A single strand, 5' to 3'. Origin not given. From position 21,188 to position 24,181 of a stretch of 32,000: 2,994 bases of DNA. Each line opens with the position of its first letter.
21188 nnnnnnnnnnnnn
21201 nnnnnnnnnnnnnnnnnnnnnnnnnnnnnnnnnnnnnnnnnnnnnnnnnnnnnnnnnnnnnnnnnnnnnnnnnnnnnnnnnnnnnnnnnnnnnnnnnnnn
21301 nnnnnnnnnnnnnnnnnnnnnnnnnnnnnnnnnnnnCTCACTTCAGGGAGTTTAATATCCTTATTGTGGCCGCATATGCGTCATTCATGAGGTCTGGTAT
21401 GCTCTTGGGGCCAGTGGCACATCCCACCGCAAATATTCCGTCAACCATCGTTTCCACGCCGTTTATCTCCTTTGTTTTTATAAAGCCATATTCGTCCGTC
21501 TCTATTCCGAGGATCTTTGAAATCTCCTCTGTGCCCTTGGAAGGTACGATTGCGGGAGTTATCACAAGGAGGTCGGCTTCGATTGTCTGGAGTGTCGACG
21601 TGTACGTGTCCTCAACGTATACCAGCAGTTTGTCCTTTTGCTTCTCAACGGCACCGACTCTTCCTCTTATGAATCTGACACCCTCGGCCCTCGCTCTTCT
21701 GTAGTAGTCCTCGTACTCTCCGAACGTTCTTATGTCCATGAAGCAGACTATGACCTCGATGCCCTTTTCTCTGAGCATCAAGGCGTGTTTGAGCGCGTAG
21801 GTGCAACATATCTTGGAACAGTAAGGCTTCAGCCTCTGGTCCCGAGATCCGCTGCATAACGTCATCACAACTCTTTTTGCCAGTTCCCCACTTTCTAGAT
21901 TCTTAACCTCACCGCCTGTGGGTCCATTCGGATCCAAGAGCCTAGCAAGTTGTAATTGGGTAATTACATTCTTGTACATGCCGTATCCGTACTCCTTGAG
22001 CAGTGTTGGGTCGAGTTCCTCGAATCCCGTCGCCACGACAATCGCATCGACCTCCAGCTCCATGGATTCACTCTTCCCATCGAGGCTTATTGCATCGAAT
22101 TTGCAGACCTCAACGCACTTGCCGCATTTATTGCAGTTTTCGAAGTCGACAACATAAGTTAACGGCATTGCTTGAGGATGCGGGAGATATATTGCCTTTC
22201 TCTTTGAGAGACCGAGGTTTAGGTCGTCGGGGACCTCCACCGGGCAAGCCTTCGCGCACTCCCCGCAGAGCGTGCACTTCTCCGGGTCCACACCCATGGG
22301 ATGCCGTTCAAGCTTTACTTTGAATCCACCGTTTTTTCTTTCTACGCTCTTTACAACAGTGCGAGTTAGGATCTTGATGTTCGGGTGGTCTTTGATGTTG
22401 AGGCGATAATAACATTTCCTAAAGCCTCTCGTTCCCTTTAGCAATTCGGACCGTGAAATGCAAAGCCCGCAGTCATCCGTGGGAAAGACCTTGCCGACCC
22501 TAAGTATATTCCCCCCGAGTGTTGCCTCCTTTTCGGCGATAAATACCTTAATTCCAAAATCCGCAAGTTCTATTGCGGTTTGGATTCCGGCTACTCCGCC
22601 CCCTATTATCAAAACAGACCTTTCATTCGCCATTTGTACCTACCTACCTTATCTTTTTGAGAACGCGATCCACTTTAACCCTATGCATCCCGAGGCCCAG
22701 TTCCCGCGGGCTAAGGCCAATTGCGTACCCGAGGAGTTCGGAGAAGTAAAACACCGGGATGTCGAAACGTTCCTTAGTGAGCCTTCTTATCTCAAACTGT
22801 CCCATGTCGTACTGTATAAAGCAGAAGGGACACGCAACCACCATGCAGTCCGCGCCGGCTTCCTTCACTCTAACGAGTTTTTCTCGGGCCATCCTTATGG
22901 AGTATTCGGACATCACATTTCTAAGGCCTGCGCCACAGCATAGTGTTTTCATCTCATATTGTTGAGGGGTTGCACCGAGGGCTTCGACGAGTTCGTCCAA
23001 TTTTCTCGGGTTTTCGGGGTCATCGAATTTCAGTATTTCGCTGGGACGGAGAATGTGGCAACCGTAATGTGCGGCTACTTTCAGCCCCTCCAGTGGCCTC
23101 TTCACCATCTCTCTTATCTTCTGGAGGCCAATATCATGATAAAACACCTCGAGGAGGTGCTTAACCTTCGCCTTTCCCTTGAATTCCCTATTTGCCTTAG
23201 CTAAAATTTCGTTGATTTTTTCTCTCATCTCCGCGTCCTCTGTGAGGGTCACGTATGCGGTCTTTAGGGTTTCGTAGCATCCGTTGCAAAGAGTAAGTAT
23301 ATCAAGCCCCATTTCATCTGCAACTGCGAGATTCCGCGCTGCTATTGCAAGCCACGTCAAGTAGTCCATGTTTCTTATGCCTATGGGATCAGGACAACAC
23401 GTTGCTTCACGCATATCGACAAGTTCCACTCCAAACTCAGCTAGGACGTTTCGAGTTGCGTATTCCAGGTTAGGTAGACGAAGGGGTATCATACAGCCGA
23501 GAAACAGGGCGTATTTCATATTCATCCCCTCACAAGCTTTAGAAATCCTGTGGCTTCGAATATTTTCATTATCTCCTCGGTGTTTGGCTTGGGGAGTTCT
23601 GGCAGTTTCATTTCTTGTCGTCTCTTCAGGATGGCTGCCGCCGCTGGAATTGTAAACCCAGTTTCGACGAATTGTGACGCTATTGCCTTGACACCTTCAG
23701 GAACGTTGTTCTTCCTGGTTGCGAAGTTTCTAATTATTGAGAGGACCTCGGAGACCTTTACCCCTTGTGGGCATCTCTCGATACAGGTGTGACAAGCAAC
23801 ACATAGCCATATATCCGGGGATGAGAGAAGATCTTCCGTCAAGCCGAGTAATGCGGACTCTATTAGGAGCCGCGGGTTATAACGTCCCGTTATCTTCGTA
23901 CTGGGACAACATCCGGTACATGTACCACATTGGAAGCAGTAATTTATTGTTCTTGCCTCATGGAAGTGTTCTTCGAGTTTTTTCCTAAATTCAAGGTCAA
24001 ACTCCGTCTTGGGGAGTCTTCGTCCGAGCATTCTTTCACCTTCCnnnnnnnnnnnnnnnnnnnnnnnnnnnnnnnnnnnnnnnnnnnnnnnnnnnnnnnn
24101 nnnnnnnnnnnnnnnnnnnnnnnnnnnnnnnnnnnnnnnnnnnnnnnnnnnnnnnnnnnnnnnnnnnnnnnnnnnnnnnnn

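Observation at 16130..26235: Ten-gene Hdr supercluster with three different HdrAs, two HdrBC pairs and two MvhD docks, but no electron-donor enzyme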

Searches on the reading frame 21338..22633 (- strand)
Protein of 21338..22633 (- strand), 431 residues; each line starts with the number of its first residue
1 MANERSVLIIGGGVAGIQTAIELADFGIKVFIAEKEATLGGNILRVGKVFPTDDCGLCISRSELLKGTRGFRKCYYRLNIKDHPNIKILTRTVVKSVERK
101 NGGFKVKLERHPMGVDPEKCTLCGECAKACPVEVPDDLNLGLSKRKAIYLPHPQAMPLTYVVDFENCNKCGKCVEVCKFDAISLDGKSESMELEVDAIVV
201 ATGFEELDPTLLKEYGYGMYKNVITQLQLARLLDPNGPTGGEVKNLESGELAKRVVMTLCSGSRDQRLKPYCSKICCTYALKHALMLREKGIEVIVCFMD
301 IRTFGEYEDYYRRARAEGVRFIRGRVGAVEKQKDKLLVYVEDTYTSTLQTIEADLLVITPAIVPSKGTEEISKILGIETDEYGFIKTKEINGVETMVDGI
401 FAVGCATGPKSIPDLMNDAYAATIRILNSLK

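Call 3: search_protein_families(library=pfam, proteins=[window:21338-22633:-])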
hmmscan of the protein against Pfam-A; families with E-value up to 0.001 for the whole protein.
window:21338-22633:- (431 aa): 21 families
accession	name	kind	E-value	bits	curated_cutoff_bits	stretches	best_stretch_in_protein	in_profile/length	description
PF07992.20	Pyr_redox_2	-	1.3e-15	58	26.1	2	6-116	2-79/291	Pyridine nucleotide-disulphide oxidoreductase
PF00037.32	Fer4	-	6.9e-14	51.4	21.1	2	160-183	1-24/24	4Fe-4S binding domain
PF12838.12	Fer4_7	-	7.3e-09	36.4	27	1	166-187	1-22/52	4Fe-4S dicluster domain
PF12797.12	Fer4_2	-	1.7e-08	34.3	24.5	2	114-132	4-22/22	4Fe-4S binding domain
PF12837.12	Fer4_6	-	2.1e-08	34.1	25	2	114-134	3-23/24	4Fe-4S binding domain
PF13187.11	Fer4_9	-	6.3e-08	33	27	1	119-181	1-51/52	4Fe-4S dicluster domain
PF13237.11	Fer4_10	-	1.6e-07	31.6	25.5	1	114-177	3-52/53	4Fe-4S dicluster domain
PF01266.30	DAO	-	3.4e-07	30.6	27.9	1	7-204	2-204/353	FAD dependent oxidoreductase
PF13738.12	Pyr_redox_3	-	1.6e-06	28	30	0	8-38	1-31/305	Pyridine nucleotide-disulphide oxidoreductase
PF13183.11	Fer4_8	-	8.6e-06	26.6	27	0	99-134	31-68/68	4Fe-4S dicluster domain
PF13484.11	Fer4_16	-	1.4e-05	26.2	30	0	166-189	1-25/66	4Fe-4S double cluster binding domain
PF12831.13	FAD_oxidored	-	1.7e-05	24.8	27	1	7-43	2-38/416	FAD dependent oxidoreductase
PF00070.33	Pyr_redox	-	3.5e-05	24.7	22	0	6-39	1-34/82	Pyridine nucleotide-disulphide oxidoreductase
PF13450.12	NAD_binding_8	-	6.5e-05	23.6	21.9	1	9-44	1-36/68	NAD(P)-binding Rossmann-like domain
PF00890.30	FAD_binding_2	-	7.2e-05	22.6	20.4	1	7-43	2-38/414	FAD binding domain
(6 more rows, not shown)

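Call 6: search_protein_families(library=ncbifam, proteins=[window:21338-22633:-], max_evalue=0.00001)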
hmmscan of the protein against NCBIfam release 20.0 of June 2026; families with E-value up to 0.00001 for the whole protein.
window:21338-22633:- (431 aa): 34 families (the best 25 are shown)
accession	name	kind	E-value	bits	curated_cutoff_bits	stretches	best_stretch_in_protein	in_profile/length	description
NF041891.1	hdrA_Methbact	equivalog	8.1e-128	427.7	1300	1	4-427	133-553/762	ferredoxin:CoB-CoM heterodisulfide reductase subunit HdrA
NF040770.1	hetero_SS_HdrA2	exception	3e-123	412.6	1100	1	4-426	139-556/777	CoB-CoM heterodisulfide reductase HdrA2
NF041778.1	hetero_SS_HdrA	equivalog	4.2e-116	388.6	1400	1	6-425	144-565/771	ferredoxin:CoB-CoM heterodisulfide reductase subunit HdrA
NF004537.0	PRK05888.1-3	equivalog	3.4e-10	39.8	163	1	105-185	57-133/204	NADH-quinone oxidoreductase subunit NuoI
TIGR01350.1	lipoamide_DH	equivalog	8.4e-10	37.9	408.8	0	6-48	3-44/461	dihydrolipoyl dehydrogenase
TIGR03315.1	Se_ygfK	equivalog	3.9e-09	34.5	835.3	0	347-428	759-837/1012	putative selenate reductase subunit YgfK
TIGR01292.1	TRX_reduct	equivalog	1.6e-08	33.7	343.45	0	280-404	153-272/300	thioredoxin-disulfide reductase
NF042909.1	FMH_DH_FwdF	exception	2.9e-08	33.2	375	1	112-184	49-244/336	tungsten-dependent formylmethanofuran dehydrogenase subunit FwdF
NF010590.0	PRK13984.1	equivalog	4.6e-08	31.7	946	0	116-184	48-110/611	putative oxidoreductase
TIGR02512.1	FeFe_hydrog_A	subfamily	7.8e-08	31.6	405.95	1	115-184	4-69/375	[FeFe] hydrogenase, group A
NF041087.1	bile_acid_BaiCD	equivalog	8.1e-08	30.8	825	1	3-48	379-424/642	bile acid Fe-S flavoenzyme BaiCD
NF038196.1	ferrodoxin_EFR1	subfamily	1e-07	32.2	75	0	160-187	180-206/242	EFR1 family ferrodoxin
TIGR01971.1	NuoI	subfamily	1.6e-07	30.9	113.05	1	105-193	32-109/121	NADH-quinone oxidoreductase, chain I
TIGR01372.1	soxA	subfamily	1.6e-07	29.5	1164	0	7-44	171-208/996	sarcosine oxidase subunit alpha family protein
TIGR03997.1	mycofact_OYE_2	equivalog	2e-07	29.8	793.15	0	3-49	378-424/645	mycofactocin system FadH/OYE family oxidoreductase 2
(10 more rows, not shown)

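Call 48: find_homologous_proteins(query=window:21338-22633:-, max_evalue=1e-60)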
Query window:21338-22633:- (431 aa): 2325 proteins with E <= 1e-60 among 8000 candidates; the best 120 are listed. Only proteins of 237 to 755 residues were searched: fused or split forms outside these lengths cannot appear, so this answer is no evidence that the protein stands alone or is whole; lengths 'longer' or 'shorter' looks for them.
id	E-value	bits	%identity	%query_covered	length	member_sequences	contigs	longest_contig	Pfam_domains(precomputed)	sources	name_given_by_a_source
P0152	2.5e-288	974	100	100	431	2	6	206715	PF07992.21,PF12837.13,PF00070.34,PF12838.13,PF12831.14,PF01266.31,PF12797.13,PF00037.33,PF13738.13,PF13237.12,PF13183.12,PF13187.12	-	-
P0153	3.0e-140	486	52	98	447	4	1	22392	PF01266.31,PF13450.13,PF07992.21,PF12837.13,PF00070.34,PF00037.33,PF13484.12,PF12838.13,PF13237.12,PF05834.19,PF12831.14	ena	-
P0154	1.2e-137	477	52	99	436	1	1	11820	PF01266.31,PF13450.13,PF00890.31,PF07992.21,PF03486.21,PF13484.12,PF01134.29,PF12831.14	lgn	-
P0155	4.6e-137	475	52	99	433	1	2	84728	PF01946.24,PF01266.31,PF13450.13,PF00890.31,PF07992.21,PF03486.21,PF12831.14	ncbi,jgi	ncbi:MAG: FAD-dependent oxidoreductase [Candidatus Helarchaeota archaeon]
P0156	4.9e-136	472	51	99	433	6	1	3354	PF01946.24,PF01266.31,PF13450.13,PF00890.31,PF07992.21,PF00070.34,PF03486.21,PF12838.13,PF13187.12,PF01134.29,PF12831.14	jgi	jgi:heterodisulfide reductase subunit A2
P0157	2.2e-135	470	51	99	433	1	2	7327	PF01946.24,PF01266.31,PF13450.13,PF00890.31,PF07992.21,PF00070.34,PF03486.21,PF12838.13,PF13237.12,PF01134.29,PF12831.14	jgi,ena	-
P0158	2.5e-135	470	50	98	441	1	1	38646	PF07992.21,PF00037.33,PF13484.12,PF12838.13,PF13237.12,PF12831.14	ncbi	ncbi:MAG: 4Fe-4S binding protein [Promethearchaeota archaeon]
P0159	2.5e-135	470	50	96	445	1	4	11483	PF01266.31,PF13450.13,PF07992.21,PF00070.34,PF00037.33,PF13484.12,PF12838.13,PF13237.12,PF05834.19,PF12831.14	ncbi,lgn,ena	-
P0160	2.9e-135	469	51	99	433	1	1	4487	PF01946.24,PF01266.31,PF13450.13,PF00890.31,PF07992.21,PF00070.34,PF03486.21,PF12838.13,PF13237.12,PF01134.29,PF12831.14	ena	-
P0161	5.5e-135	468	50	99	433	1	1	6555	PF01946.24,PF01266.31,PF13450.13,PF00890.31,PF07992.21,PF00070.34,PF03486.21,PF12838.13,PF13237.12,PF01134.29,PF12831.14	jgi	-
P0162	7.2e-135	468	50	99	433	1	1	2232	PF01946.24,PF01266.31,PF13450.13,PF00890.31,PF07992.21,PF00070.34,PF03486.21,PF12838.13,PF13237.12,PF12831.14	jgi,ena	-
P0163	8.1e-135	468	50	99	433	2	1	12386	PF01946.24,PF01266.31,PF13450.13,PF00890.31,PF07992.21,PF03486.21,PF12838.13,PF13237.12,PF13187.12,PF12831.14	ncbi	ncbi:MAG: FAD-dependent oxidoreductase [Candidatus Helarchaeota archaeon]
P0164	1.9e-134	467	50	99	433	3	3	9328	PF14697.12,PF01946.24,PF01266.31,PF13450.13,PF00890.31,PF07992.21,PF00070.34,PF03486.21,PF12838.13,PF12831.14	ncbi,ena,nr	ncbi:MAG TPA: CoB--CoM heterodisulfide reductase iron-sulfur subunit A family protein [Candidatus De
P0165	2.3e-134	466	49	99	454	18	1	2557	PF13450.13,PF07992.21,PF12837.13,PF00070.34,PF13484.12,PF12838.13,PF05834.19,PF01494.26,PF12831.14,PF01266.31,PF00037.33,PF13237.12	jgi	-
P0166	3.3e-134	466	50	99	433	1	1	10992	PF13450.13,PF07992.21,PF00070.34,PF03486.21,PF12838.13,PF01134.29,PF12831.14,PF01946.24,PF01266.31,PF00890.31,PF13237.12,PF13187.12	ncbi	-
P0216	8.8e-107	376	44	100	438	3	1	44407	PF01266.31,PF13450.13,PF00890.31,PF07992.21,PF00070.34,PF13738.13,PF12838.13,PF13237.12,PF01134.29,PF01494.26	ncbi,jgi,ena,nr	ncbi:MAG TPA: FAD-dependent oxidoreductase [Candidatus Deferrimicrobium sp.]|nr:FAD-dependent oxidor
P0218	1.9e-106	374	42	96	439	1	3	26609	PF01266.31,PF12797.13,PF13450.13,PF00890.31,PF07992.21,PF12837.13,PF00037.33,PF12838.13,PF13187.12,PF01134.29,PF12831.14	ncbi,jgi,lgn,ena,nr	ncbi:MAG: CoB--CoM heterodisulfide reductase iron-sulfur subunit A family protein [Candidatus Bathya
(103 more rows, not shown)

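Call 80: find_encoding_contigs(protein=P0218, flank=8000, max_places=1)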
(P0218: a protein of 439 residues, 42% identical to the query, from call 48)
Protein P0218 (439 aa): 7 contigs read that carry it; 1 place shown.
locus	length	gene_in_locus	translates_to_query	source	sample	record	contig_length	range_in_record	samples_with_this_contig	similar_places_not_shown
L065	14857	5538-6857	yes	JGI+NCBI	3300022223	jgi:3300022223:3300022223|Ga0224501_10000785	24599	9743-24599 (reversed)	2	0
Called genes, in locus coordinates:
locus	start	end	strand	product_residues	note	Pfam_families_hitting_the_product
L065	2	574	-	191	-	?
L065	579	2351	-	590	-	PF07992:Pyr_redox_2, PF00890:FAD_binding_2 (weak), PF01266:DAO (weak), PF12831:FAD_oxidored (weak), PF13450:NAD_binding_8, PF00037:Fer4, PF12837:Fer4_6 (weak), PF14697:Fer4_21, +7 more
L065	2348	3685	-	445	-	PF00890:FAD_binding_2 (weak), PF01266:DAO (faint), PF07992:Pyr_redox_2 (faint), PF12831:FAD_oxidored (weak), PF13450:NAD_binding_8 (weak)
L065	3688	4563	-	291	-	PF02754:CCG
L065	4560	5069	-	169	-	PF13183:Fer4_8, PF13237:Fer4_10 (weak), PF12838:Fer4_7 (weak), PF13187:Fer4_9, PF13534:Fer4_17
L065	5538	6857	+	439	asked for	PF00890:FAD_binding_2 (weak), PF01134:GIDA (faint), PF01266:DAO (weak), PF12831:FAD_oxidored, PF13450:NAD_binding_8 (weak), PF00037:Fer4, PF12797:Fer4_2 (weak), PF07992:Pyr_redox_2 (weak), +3 more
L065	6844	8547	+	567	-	PF00890:FAD_binding_2, PF01266:DAO (weak), PF07992:Pyr_redox_2, PF12831:FAD_oxidored, PF13450:NAD_binding_8, PF00037:Fer4, PF12837:Fer4_6 (weak), PF14697:Fer4_21, +7 more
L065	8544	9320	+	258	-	PF02662:FlpD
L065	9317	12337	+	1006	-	PF07992:Pyr_redox_2, PF00037:Fer4, PF00890:FAD_binding_2, PF07992:Pyr_redox_2, PF12831:FAD_oxidored, PF13450:NAD_binding_8, PF13738:Pyr_redox_3, PF14697:Fer4_21, +20 more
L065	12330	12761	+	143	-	PF02662:FlpD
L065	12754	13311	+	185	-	PF13183:Fer4_8, PF13237:Fer4_10, PF13187:Fer4_9, PF13534:Fer4_17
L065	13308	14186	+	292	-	PF02754:CCG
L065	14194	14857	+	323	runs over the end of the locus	PF01058:Oxidored_q6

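Call 81: find_encoding_contigs(protein=P0216, flank=8000, max_places=1)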
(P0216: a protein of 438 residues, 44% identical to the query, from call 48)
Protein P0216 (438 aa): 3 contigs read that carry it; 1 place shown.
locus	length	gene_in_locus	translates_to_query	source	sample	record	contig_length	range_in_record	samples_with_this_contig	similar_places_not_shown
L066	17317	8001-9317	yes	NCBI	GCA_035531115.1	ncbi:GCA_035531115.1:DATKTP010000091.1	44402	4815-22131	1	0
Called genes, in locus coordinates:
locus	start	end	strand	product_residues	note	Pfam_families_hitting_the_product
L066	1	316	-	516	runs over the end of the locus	PF01232:Mannitol_dh, PF08125:Mannitol_dh_C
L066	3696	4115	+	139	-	PF02662:FlpD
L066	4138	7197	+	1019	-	PF01266:DAO (weak), PF13450:NAD_binding_8 (weak), PF00037:Fer4 (weak), PF07992:Pyr_redox_2, PF12831:FAD_oxidored, PF00037:Fer4, PF12838:Fer4_7, PF14697:Fer4_21, +21 more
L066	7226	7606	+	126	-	-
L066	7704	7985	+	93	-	-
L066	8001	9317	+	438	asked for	PF00070:Pyr_redox (faint), PF00890:FAD_binding_2 (weak), PF01134:GIDA (faint), PF01266:DAO (weak), PF01494:FAD_binding_3 (faint), PF07992:Pyr_redox_2 (weak), PF13450:NAD_binding_8 (weak), PF13738:Pyr_redox_3 (faint), +2 more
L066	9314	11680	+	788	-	PF01266:DAO (weak), PF12831:FAD_oxidored (weak), PF13450:NAD_binding_8 (weak), PF12838:Fer4_7, PF13187:Fer4_9, PF13237:Fer4_10, PF14697:Fer4_21, PF02662:FlpD, +9 more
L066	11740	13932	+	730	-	PF12838:Fer4_7 (faint), PF13187:Fer4_9 (faint), PF12837:Fer4_6 (faint), PF13237:Fer4_10 (faint), PF13484:Fer4_16 (faint)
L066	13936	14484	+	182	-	PF13183:Fer4_8, PF13187:Fer4_9, PF13534:Fer4_17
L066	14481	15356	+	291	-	PF02754:CCG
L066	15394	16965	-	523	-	-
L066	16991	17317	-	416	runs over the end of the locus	PF04015:DUF362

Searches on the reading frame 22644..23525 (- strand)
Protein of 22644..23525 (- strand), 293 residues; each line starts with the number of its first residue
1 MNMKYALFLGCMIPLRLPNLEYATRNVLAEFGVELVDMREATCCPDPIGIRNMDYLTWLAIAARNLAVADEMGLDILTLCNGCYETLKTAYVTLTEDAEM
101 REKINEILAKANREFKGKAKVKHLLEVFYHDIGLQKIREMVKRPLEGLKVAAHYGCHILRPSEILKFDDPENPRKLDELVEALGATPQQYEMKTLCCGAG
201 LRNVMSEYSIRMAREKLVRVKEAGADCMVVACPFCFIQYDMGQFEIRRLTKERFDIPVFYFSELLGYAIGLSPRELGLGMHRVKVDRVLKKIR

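Call 3: search_protein_families(library=pfam, proteins=[window:22644-23525:-])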
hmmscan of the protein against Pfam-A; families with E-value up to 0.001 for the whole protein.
window:22644-23525:- (293 aa): 1 family
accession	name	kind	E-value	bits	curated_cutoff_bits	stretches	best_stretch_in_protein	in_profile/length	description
PF02754.22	CCG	-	1e-32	112.5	20.6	2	150-238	1-83/85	Cysteine-rich domain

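Call 6: search_protein_families(library=ncbifam, proteins=[window:22644-23525:-], max_evalue=0.00001)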
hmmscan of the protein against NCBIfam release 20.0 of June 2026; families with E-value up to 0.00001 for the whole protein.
window:22644-23525:- (293 aa): 7 families
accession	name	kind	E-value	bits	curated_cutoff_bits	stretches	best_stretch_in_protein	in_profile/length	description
TIGR03288.1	CoB_CoM_SS_B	equivalog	1e-107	359.7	345.15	1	4-292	1-290/290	CoB--CoM heterodisulfide reductase subunit B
NF042965.1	MFR_anch_SdhE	equivalog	3.5e-50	171.2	500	1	4-281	2-274/282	8-methylmenaquinol:fumarate reductase membrane anchor subunit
NF041780.1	hetero_SS_HdrB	equivalog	1.1e-43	149.7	450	1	6-291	7-304/304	ferredoxin:CoB-CoM heterodisulfide reductase subunit HdrB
NF004898.0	PRK06259.1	equivalog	6.6e-24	84.4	385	1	3-241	262-463/488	fumarate reductase (CoM/CoB) subunit TfrB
NF045670.1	quin_L_LdhH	equivalog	3.1e-22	78.7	800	1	2-242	466-688/706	L-lactate dehydrogenase (quinone) large subunit LdhH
NF008434.0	PRK11274.1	equivalog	1.6e-07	30.6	333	1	7-238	172-387/409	glycolate oxidase subunit GlcF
NF008369.0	PRK11168.1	equivalog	1.7e-06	27.2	278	1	4-242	168-383/401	anaerobic glycerol-3-phosphate dehydrogenase subunit C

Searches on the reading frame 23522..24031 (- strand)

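Call 3: search_protein_families(library=pfam, proteins=[window:23522-24031:-])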
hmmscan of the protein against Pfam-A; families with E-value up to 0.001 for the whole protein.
window:23522-24031:- (169 aa): 5 families
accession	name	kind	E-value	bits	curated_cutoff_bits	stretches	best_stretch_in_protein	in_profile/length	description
PF13183.11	Fer4_8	-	1.9e-08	35.2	27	1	29-91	2-68/68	4Fe-4S dicluster domain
PF13534.11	Fer4_17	-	9.2e-08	33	22.2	1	32-91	2-60/61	4Fe-4S dicluster domain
PF13187.11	Fer4_9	-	7.3e-07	29.6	27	1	31-90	1-50/52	4Fe-4S dicluster domain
PF13237.11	Fer4_10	-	1e-06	29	25.5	1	30-88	7-53/53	4Fe-4S dicluster domain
PF13484.11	Fer4_16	-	4.8e-06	27.7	30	0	29-44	50-65/66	4Fe-4S double cluster binding domain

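Call 6: search_protein_families(library=ncbifam, proteins=[window:23522-24031:-], max_evalue=0.00001)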
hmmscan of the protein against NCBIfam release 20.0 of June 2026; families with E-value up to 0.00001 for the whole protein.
window:23522-24031:- (169 aa): 9 families
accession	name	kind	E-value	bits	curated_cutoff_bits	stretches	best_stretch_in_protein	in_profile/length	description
TIGR03290.1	CoB_CoM_SS_C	equivalog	2.9e-37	127.8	160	1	29-150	1-121/144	CoB--CoM heterodisulfide reductase subunit C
NF038018.1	qmoC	equivalog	2.7e-22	79.7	300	1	12-131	2-120/360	quinone-interacting membrane-bound oxidoreductase complex subunit QmoC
NF041890.1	hdrC_Methbact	equivalog_domain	4.1e-19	68.9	270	1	23-119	22-116/192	ferredoxin:CoB-CoM heterodisulfide reductase subunit HdrC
NF041779.1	hetero_SS_HdrC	equivalog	4.2e-14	52.5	350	1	27-109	28-108/198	ferredoxin:CoB-CoM heterodisulfide reductase subunit HdrC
NF008369.0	PRK11168.1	equivalog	4.3e-09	35.7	278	1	24-108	5-91/401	anaerobic glycerol-3-phosphate dehydrogenase subunit C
NF008434.0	PRK11274.1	equivalog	3.1e-08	32.9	333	1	20-149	12-146/409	glycolate oxidase subunit GlcF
NF004898.0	PRK06259.1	equivalog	8e-08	31.3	385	1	16-136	120-249/488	fumarate reductase (CoM/CoB) subunit TfrB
TIGR04105.1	FeFe_hydrog_B1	subfamily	1.5e-06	27.1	450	1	30-123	142-238/462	monomeric [FeFe] hydrogenase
NF042952.1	MFR_FeS_SdhB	equivalog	8.1e-06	25.1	600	0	73-108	200-235/320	8-methylmenaquinol:fumarate reductase iron-sulfur subunit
